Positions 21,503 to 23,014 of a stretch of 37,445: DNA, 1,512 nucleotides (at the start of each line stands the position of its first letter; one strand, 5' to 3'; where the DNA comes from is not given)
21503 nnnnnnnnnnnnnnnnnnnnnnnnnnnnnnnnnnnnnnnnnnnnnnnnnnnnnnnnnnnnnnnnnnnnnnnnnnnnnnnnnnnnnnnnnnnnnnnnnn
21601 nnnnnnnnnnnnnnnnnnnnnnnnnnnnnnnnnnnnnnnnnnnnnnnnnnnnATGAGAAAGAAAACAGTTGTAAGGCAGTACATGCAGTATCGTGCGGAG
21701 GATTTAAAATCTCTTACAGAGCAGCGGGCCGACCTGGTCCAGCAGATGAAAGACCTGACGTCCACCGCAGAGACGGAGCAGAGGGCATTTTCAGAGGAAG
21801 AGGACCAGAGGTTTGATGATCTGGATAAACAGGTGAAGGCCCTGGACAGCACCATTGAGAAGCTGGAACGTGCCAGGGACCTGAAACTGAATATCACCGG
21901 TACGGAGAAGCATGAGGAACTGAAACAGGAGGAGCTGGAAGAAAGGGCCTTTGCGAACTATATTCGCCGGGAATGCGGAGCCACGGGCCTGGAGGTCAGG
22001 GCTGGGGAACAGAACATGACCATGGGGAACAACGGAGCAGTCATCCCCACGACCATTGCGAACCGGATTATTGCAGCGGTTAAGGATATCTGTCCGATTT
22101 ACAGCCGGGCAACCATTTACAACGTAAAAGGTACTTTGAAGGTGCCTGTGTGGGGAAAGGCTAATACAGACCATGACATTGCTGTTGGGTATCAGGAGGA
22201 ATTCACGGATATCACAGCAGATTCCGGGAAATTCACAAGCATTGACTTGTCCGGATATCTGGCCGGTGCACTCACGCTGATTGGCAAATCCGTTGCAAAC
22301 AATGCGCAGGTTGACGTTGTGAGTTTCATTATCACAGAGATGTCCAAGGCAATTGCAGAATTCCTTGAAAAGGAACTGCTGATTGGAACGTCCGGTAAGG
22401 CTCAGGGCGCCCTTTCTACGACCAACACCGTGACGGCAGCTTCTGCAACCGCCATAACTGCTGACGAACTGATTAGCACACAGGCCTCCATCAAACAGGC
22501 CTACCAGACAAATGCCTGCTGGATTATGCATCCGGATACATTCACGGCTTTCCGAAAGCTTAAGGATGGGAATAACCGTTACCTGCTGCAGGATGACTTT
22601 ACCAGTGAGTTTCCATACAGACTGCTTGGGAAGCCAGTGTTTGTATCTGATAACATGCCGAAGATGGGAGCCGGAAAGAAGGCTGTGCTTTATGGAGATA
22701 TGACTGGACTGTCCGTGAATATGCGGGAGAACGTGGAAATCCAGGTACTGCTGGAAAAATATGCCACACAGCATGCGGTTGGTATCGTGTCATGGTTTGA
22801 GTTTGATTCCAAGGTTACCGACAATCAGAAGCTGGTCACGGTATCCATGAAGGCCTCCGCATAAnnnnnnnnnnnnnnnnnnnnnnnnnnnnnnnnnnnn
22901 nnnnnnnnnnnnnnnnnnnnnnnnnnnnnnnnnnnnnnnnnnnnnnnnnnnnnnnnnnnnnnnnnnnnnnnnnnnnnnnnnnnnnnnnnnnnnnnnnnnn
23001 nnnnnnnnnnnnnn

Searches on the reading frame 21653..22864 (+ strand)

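Call 91: search_protein_families(library=pfam, proteins=[window:21653-22864:+], max_evalue=0.001)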
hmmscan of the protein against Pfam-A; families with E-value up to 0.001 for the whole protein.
window:21653-22864:+ (403 aa): 1 family
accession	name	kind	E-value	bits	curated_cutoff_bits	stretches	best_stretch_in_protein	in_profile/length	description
PF05065.19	Phage_capsid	-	1.5e-47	162.8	24.2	1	128-397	2-278/280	Phage capsid family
